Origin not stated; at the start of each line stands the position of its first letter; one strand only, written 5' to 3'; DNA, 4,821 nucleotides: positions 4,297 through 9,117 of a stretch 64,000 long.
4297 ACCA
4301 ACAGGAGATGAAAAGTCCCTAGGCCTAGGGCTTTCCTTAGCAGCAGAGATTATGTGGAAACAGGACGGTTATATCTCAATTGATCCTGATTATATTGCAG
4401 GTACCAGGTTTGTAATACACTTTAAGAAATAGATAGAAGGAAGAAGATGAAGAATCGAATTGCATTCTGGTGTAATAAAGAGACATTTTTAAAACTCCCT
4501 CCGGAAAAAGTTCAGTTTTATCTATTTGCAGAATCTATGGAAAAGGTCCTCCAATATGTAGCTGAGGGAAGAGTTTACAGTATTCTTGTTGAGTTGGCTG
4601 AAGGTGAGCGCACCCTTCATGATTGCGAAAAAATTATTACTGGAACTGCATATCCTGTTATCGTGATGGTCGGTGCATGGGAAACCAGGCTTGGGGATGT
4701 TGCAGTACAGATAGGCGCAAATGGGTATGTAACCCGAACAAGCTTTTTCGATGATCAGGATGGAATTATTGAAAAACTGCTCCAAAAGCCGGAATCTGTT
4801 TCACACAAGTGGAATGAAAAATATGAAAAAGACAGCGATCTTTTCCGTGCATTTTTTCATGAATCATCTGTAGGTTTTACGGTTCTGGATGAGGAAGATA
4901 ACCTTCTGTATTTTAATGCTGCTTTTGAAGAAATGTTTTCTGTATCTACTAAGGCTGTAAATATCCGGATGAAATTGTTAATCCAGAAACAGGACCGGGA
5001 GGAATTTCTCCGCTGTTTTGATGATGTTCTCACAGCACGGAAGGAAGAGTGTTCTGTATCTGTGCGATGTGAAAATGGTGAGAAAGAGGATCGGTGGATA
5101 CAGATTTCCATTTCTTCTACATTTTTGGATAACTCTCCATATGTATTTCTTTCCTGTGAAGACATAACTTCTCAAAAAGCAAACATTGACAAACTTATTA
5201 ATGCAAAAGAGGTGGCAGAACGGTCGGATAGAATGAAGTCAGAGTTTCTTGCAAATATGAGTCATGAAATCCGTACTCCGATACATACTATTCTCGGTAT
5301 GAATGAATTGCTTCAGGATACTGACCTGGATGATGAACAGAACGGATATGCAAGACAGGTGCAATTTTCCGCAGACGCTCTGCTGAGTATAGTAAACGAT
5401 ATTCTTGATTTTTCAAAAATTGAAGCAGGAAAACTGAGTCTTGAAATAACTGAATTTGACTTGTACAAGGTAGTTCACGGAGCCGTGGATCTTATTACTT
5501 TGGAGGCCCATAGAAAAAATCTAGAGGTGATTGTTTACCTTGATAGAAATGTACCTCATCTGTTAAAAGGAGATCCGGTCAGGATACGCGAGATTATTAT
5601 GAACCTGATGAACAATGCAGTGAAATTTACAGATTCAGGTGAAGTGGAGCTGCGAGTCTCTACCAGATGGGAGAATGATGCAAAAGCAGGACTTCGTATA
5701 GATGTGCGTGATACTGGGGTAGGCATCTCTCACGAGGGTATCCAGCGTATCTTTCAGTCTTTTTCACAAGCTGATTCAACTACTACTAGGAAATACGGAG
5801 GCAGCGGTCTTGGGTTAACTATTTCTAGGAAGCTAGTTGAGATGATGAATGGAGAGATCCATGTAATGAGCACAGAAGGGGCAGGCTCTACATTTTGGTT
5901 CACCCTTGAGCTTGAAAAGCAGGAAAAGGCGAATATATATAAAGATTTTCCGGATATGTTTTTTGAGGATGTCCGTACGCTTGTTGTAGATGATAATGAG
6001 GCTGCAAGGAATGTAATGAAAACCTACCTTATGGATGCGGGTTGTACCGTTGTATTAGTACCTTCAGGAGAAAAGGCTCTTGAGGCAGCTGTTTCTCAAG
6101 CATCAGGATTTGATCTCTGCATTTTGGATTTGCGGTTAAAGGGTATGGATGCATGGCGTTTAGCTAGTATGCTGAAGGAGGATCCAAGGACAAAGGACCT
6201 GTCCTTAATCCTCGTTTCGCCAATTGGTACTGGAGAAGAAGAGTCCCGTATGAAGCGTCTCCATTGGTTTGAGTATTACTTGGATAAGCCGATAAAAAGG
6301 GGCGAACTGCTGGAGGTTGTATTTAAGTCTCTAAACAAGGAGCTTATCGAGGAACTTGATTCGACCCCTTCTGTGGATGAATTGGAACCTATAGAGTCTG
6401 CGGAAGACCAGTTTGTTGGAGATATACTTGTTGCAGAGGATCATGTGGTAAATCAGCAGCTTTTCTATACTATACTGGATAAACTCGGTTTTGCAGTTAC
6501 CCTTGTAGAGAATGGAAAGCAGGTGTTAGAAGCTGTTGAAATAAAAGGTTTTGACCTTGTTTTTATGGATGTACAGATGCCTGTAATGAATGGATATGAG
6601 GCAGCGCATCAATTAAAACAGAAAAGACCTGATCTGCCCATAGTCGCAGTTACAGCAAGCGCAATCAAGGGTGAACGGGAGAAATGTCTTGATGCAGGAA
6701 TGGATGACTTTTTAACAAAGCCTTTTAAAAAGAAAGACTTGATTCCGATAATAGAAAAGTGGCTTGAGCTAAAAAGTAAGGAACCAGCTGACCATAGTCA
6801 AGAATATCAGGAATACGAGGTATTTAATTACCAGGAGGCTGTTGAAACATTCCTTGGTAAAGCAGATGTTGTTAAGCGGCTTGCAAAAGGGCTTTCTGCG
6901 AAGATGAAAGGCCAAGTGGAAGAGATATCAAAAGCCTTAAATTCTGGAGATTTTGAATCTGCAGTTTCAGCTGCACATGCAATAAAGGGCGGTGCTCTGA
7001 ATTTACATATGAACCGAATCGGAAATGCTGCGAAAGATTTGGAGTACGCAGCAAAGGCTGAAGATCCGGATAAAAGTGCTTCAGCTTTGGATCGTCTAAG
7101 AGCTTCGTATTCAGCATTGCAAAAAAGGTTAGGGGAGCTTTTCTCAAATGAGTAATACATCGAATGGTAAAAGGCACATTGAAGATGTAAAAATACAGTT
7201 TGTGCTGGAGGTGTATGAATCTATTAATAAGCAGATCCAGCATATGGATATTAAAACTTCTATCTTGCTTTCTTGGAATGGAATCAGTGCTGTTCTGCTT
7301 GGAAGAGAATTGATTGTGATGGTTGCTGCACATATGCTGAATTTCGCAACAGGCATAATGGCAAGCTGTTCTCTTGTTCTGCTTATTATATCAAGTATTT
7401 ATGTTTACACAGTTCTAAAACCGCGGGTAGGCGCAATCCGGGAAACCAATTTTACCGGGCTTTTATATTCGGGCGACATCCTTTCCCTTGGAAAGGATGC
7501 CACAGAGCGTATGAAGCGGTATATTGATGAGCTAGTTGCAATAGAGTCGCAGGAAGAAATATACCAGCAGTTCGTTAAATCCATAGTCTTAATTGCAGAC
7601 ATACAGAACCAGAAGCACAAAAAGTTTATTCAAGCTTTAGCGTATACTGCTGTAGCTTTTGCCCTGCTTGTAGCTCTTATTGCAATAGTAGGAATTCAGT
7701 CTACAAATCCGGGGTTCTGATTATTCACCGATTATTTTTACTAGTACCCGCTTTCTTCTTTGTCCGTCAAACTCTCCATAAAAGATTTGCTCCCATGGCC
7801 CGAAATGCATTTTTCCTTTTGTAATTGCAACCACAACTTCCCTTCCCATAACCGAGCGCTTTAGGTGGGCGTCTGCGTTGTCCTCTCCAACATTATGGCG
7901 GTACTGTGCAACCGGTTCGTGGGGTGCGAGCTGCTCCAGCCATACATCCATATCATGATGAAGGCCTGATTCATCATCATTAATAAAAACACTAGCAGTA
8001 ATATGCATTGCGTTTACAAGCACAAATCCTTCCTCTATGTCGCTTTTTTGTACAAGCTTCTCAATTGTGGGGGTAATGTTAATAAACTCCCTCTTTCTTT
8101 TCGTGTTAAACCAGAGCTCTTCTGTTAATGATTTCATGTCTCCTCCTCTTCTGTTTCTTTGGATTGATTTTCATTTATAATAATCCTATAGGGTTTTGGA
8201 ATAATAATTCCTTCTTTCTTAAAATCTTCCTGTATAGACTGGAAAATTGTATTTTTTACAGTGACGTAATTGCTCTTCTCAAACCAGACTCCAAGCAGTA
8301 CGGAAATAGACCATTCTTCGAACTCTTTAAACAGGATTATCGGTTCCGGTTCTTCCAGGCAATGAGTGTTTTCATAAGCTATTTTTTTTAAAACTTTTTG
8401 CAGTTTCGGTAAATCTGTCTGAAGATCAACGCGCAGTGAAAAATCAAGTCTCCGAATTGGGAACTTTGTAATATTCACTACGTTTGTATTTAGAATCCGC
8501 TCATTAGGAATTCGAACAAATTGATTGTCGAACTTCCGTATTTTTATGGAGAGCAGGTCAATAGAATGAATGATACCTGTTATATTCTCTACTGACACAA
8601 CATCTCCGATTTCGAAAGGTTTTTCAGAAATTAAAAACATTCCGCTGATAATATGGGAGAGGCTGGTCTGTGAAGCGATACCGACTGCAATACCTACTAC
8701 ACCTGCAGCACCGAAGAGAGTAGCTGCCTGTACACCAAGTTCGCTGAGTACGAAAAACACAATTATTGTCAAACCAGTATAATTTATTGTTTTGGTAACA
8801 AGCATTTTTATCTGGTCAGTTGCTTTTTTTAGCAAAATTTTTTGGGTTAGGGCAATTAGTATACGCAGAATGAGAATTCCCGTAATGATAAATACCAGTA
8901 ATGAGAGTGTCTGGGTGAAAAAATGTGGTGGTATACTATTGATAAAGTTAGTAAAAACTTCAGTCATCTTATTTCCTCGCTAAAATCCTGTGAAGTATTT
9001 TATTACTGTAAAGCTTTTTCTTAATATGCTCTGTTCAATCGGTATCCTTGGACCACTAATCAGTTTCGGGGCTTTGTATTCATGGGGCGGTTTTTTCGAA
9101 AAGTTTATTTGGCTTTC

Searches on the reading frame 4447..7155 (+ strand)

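Call 73: search_protein_families(library=pfam, proteins=[window:4447-7155:+], max_evalue=0.001)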
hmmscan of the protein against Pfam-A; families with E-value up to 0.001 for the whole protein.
window:4447-7155:+ (902 aa): 9 families
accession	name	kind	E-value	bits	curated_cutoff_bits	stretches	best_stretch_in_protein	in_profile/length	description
PF00072.30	Response_reg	-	5.4e-47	159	30.2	2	660-769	1-110/111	Response regulator receiver domain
PF02518.31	HATPase_c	-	1e-30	106.8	26.4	1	375-490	1-110/111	Histidine kinase-, DNA gyrase B-, and HSP90-like ATPase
PF00512.31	HisKA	-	2.8e-21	75.8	26.9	1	263-328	1-66/66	His Kinase A (phospho-acceptor) domain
PF01627.28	Hpt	-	8.6e-10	39.2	24.6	1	820-892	10-82/84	Hpt domain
PF13426.13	PAS_9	-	7.6e-08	33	27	1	142-241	2-102/103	PAS domain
PF00989.32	PAS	-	2.8e-06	27.8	22.6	1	133-227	3-98/113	PAS fold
PF13188.13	PAS_8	-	2e-05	24.8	21.8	1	132-180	2-48/65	PAS domain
PF23198.2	PDE8A_N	-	3.4e-05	24.2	29.6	0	664-746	19-102/147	PDE8A-like, N-terminal domain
PF13596.12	PAS_10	-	0.00044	21.3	22.1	0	135-222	3-85/106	PAS domain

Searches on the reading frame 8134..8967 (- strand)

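Call 73: search_protein_families(library=pfam, proteins=[window:8134-8967:-], max_evalue=0.001)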
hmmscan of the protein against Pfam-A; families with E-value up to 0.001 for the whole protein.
window:8134-8967:- (277 aa): 3 families
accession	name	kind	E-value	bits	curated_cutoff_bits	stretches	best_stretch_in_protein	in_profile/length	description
PF00924.24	MS_channel_2nd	-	1.4e-19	70.4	20.2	1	102-168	2-68/68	Mechanosensitive ion channel, beta-domain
PF21082.3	MS_channel_3rd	-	2.6e-13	50.6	21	1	175-256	2-88/88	Mechanosensitive ion channel MscS, C-terminal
PF21088.3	MS_channel_1st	-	1.7e-05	25.2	23.1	1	60-100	2-42/42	Mechanosensitive ion channel, transmembrane helices 2/3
